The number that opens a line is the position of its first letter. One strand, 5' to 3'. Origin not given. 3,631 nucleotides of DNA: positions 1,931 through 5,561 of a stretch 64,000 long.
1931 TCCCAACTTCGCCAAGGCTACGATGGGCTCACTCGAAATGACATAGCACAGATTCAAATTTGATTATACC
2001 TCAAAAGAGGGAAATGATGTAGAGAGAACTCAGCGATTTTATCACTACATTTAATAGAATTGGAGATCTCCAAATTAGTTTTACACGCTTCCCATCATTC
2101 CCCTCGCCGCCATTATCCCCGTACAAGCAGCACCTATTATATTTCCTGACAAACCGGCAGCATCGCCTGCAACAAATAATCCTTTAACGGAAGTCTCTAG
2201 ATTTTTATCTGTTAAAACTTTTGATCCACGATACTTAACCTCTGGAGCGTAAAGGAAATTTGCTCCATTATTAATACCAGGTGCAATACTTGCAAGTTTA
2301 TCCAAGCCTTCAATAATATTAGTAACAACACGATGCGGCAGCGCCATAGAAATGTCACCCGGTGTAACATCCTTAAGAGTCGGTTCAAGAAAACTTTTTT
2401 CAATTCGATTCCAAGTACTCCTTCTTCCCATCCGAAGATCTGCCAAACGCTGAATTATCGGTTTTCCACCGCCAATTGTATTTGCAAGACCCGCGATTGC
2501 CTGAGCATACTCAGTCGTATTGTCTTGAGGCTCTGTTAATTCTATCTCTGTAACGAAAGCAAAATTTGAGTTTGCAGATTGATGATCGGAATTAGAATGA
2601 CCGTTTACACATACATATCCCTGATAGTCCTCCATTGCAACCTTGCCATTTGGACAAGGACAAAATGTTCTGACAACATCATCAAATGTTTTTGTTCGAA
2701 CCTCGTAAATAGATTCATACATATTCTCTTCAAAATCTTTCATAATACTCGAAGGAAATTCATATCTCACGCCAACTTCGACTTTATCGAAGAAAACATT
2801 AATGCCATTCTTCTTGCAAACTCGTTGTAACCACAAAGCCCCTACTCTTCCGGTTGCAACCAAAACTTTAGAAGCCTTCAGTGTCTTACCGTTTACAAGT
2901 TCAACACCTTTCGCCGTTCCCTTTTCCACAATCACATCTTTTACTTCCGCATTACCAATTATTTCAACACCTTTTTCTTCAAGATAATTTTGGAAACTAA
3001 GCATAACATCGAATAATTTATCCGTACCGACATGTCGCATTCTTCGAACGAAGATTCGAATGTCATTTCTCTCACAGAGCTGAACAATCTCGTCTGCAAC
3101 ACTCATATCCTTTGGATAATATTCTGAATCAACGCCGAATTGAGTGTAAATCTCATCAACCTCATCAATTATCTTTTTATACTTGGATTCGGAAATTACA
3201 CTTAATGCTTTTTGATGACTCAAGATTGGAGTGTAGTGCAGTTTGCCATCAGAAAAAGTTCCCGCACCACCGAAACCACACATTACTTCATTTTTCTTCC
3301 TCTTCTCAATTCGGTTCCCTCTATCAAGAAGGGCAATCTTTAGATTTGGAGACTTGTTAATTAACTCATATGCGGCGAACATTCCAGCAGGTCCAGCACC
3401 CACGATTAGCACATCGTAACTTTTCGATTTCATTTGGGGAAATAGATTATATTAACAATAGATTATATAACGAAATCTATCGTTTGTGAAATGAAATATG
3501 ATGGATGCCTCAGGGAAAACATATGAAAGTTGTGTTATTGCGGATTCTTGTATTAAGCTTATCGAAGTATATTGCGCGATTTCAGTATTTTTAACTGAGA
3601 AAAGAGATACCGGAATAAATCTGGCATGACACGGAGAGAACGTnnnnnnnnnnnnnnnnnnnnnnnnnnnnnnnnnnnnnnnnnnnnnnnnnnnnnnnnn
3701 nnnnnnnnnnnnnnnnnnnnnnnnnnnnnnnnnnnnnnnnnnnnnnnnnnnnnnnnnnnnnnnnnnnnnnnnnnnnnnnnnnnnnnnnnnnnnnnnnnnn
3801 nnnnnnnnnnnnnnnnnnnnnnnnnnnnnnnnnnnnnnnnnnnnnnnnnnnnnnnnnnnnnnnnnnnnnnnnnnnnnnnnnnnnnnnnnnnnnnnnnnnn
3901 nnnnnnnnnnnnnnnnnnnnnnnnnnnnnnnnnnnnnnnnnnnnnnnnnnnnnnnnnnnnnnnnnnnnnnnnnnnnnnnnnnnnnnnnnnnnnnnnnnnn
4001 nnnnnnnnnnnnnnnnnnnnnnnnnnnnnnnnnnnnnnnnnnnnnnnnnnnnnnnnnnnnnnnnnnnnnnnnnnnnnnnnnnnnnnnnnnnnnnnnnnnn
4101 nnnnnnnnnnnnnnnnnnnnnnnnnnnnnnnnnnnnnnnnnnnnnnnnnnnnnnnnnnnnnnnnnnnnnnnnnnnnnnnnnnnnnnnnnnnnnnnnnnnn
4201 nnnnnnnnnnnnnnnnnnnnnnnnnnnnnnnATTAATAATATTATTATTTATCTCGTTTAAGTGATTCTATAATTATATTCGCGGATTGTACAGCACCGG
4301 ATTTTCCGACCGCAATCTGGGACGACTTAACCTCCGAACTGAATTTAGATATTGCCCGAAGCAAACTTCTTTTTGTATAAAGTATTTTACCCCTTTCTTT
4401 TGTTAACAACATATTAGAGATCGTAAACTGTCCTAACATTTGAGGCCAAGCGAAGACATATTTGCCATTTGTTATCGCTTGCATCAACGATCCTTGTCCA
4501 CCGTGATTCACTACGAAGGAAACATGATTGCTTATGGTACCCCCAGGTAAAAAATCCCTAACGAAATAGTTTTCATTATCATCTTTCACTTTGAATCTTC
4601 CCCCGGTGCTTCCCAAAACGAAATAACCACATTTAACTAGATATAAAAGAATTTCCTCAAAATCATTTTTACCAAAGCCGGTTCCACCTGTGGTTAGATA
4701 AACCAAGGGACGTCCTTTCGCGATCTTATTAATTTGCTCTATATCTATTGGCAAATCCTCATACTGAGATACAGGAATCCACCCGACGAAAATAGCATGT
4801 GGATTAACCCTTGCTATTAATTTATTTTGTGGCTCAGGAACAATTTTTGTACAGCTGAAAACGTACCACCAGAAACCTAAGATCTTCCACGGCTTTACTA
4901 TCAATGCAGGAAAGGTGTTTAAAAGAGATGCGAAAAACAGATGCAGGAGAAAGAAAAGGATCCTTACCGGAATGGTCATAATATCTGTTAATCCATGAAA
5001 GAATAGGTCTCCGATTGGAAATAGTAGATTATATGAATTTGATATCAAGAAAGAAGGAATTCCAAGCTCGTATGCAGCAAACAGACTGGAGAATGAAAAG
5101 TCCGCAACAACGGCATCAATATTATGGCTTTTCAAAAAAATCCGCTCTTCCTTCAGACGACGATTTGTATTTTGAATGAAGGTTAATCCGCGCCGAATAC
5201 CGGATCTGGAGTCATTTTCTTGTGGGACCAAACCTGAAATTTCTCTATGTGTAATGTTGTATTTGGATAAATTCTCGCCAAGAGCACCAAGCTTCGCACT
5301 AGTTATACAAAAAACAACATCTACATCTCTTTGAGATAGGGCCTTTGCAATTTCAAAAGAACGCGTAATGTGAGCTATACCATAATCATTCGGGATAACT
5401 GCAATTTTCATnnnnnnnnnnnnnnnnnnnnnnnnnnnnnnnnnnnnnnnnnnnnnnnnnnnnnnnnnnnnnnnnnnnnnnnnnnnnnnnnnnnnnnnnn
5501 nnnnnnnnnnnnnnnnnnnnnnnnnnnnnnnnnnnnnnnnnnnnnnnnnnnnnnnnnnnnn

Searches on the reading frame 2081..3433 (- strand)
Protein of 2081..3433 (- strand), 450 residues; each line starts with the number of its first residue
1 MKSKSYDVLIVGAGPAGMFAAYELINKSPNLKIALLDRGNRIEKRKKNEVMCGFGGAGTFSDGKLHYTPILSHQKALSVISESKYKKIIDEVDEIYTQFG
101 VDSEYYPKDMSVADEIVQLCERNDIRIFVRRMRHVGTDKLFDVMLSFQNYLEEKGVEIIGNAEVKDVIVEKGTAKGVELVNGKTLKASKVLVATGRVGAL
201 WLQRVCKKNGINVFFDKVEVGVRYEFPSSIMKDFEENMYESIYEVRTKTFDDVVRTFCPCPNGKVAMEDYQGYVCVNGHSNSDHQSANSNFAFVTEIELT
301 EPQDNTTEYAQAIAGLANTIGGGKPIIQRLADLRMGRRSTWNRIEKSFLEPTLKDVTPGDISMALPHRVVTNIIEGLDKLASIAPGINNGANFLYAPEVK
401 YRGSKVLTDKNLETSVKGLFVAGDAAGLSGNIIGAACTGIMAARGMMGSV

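Call 40: search_protein_families(library=ncbifam, proteins=[window:2081-3433:-], max_evalue=0.00001)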
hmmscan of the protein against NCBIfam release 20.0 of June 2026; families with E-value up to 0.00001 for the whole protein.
window:2081-3433:- (450 aa): 19 families
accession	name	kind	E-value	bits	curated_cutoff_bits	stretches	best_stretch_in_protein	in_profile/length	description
TIGR00275.1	TIGR00275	subfamily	6.4e-10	38.4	183.8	0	114-196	77-159/401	aminoacetone oxidase family FAD-binding enzyme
TIGR01292.1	TRX_reduct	equivalog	1.2e-09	37.4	343.45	0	404-444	253-294/300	thioredoxin-disulfide reductase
TIGR03140.1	AhpF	equivalog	2.7e-09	36.1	502.9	0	146-195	272-320/515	alkyl hydroperoxide reductase subunit F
TIGR02032.1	GG-red-SF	subfamily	8.3e-09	35.5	158.8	1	6-205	1-156/297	geranylgeranyl reductase family protein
NF003585.0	PRK05249.1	equivalog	8.5e-09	34.5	465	0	143-199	219-274/464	Si-specific NAD(P)(+) transhydrogenase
TIGR02053.1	MerA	equivalog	1.9e-08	33.7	454.45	0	112-198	178-268/465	mercury(II) reductase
TIGR01373.1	soxB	subfamily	4.7e-08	32.3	529.45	0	65-197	105-240/407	sarcosine oxidase subunit beta family protein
NF041080.1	DGGGPL_reductase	equivalog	6.9e-08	31.8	580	0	5-40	1-34/447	digeranylgeranylglycerophospholipid reductase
NF006686.0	PRK09231.1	equivalog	1.7e-07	30.2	854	0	1-38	1-38/598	fumarate reductase (quinol) flavoprotein subunit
TIGR01350.1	lipoamide_DH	equivalog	2.3e-07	29.9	408.8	0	143-199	213-270/461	dihydrolipoyl dehydrogenase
TIGR00136.1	mnmG_gidA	equivalog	4.9e-07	28.5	524.85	0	348-442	290-381/616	tRNA uridine-5-carboxymethylaminomethyl(34) synthesis enzyme MnmG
NF053717.1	VnlPnlRedVprA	equivalog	5.1e-07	28.9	600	1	2-195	3-191/481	vinyl phenol reductase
NF006131.0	PRK08275.1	equivalog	5.1e-07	28.4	587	0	2-40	7-45/577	fumarate reductase/succinate dehydrogenase flavoprotein subunit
TIGR00551.1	nadB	equivalog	6.2e-07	28.5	452.75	0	149-209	136-200/489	L-aspartate oxidase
NF006593.0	PRK09126.1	equivalog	9.5e-07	28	420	0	4-39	3-36/393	5-demethoxyubiquinol-8 5-hydroxylase UbiM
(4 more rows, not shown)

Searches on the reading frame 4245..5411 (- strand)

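Call 40: search_protein_families(library=ncbifam, proteins=[window:4245-5411:-], max_evalue=0.00001)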
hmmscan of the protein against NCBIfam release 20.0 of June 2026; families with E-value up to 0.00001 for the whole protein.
window:4245-5411:- (388 aa): 2 families
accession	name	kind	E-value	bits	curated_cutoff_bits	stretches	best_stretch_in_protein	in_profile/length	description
TIGR01426.2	MGT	subfamily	1.5e-08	34.1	260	1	280-337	276-333/393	macrolide family glycosyltransferase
TIGR00661.1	MJ1255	subfamily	5.2e-07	29.2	195.9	0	11-132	10-128/321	MJ1255/VC2487 family glycosyltransferase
